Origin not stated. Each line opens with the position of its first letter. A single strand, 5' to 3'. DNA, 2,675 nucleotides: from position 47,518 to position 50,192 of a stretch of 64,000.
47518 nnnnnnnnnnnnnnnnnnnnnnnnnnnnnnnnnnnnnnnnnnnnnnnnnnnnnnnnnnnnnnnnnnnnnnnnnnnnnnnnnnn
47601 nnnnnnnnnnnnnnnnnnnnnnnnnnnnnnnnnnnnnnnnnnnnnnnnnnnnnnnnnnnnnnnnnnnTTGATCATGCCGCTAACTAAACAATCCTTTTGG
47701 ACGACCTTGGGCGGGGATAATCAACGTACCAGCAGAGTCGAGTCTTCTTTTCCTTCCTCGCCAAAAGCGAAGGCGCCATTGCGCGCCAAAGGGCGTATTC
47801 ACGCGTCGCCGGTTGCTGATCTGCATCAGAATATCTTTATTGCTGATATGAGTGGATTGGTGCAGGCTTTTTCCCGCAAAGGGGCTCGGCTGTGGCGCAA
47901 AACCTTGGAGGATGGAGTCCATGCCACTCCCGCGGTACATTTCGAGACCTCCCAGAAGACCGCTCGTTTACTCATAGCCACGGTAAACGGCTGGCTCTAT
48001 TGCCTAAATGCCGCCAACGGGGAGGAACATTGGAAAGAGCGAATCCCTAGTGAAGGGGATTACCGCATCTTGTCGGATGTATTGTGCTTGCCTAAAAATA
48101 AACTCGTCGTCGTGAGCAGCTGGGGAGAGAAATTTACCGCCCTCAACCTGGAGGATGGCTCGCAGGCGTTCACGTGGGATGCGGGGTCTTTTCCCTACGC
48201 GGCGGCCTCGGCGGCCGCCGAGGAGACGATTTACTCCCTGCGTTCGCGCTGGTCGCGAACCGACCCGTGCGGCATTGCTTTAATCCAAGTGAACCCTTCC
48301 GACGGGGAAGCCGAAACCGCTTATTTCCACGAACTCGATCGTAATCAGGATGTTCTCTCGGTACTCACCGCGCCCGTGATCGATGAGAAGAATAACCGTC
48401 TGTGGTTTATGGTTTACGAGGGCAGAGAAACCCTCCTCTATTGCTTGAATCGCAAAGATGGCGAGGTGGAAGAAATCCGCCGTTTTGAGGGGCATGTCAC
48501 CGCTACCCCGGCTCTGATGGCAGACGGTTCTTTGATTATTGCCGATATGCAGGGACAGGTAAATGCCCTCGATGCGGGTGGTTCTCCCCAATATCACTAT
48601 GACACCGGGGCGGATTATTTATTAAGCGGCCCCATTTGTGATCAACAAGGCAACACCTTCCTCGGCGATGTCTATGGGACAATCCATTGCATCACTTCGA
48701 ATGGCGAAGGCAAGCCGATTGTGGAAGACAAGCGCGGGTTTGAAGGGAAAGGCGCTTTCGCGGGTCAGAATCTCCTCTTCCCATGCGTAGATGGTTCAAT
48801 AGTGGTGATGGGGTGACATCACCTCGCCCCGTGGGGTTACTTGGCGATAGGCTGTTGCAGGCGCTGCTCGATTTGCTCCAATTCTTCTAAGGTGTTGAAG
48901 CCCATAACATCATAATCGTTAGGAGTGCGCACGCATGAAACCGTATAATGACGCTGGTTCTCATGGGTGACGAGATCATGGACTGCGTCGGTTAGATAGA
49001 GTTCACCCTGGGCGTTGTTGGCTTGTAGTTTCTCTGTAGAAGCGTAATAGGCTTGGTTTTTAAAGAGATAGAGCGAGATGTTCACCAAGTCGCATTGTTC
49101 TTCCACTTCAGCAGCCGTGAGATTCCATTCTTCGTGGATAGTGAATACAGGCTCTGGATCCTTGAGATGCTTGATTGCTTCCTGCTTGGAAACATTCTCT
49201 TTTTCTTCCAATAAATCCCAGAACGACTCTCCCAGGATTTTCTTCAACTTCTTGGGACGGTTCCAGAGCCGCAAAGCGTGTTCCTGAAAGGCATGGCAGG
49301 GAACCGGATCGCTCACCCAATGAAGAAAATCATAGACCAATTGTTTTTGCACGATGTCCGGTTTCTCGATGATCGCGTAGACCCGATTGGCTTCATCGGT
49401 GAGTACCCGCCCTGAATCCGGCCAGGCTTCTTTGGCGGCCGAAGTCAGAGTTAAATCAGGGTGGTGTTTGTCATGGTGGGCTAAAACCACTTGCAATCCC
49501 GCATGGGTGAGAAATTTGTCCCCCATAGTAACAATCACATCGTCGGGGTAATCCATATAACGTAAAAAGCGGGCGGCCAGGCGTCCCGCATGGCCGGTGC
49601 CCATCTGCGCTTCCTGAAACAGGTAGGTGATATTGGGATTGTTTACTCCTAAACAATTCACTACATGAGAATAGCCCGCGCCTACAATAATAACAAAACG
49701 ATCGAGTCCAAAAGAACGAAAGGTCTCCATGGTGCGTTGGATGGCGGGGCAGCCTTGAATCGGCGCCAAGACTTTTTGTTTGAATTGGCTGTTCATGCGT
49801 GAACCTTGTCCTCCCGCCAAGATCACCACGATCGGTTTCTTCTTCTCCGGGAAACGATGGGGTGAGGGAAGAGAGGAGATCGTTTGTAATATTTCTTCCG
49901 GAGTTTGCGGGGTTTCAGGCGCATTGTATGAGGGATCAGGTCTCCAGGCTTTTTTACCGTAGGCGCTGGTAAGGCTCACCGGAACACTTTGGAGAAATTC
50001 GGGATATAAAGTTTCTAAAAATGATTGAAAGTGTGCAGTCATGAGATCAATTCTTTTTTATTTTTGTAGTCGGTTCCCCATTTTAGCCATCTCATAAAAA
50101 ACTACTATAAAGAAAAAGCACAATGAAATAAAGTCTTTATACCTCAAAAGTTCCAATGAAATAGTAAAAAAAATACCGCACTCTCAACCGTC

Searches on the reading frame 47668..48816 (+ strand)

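Call 40: search_protein_families(library=pfam, proteins=[window:47668-48816:+], max_evalue=0.00001)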
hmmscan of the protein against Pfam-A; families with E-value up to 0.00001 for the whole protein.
window:47668-48816:+ (382 aa): 2 families
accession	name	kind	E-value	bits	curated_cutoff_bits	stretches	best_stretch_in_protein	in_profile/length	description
PF13570.13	Beta-prop_ACSF4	-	9.7e-24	84.8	133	2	44-182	5-141/329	Beta-alanine-activating enzyme, beta-propeller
PF13360.13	PQQ_2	-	2.9e-19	70.1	27.6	1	63-303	3-224/233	Outer membrane protein assembly factor BamB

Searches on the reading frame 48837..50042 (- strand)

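Call 40: search_protein_families(library=pfam, proteins=[window:48837-50042:-], max_evalue=0.00001)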
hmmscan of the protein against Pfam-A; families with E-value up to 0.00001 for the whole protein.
window:48837-50042:- (401 aa): 2 families
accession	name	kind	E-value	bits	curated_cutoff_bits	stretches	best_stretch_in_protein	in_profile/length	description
PF00483.29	NTP_transferase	-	4.4e-14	53.1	21.2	1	72-232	2-168/245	Nucleotidyl transferase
PF12804.13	NTP_transf_3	-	1.4e-12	48.5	27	1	72-206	1-127/160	MobA-like NTP transferase domain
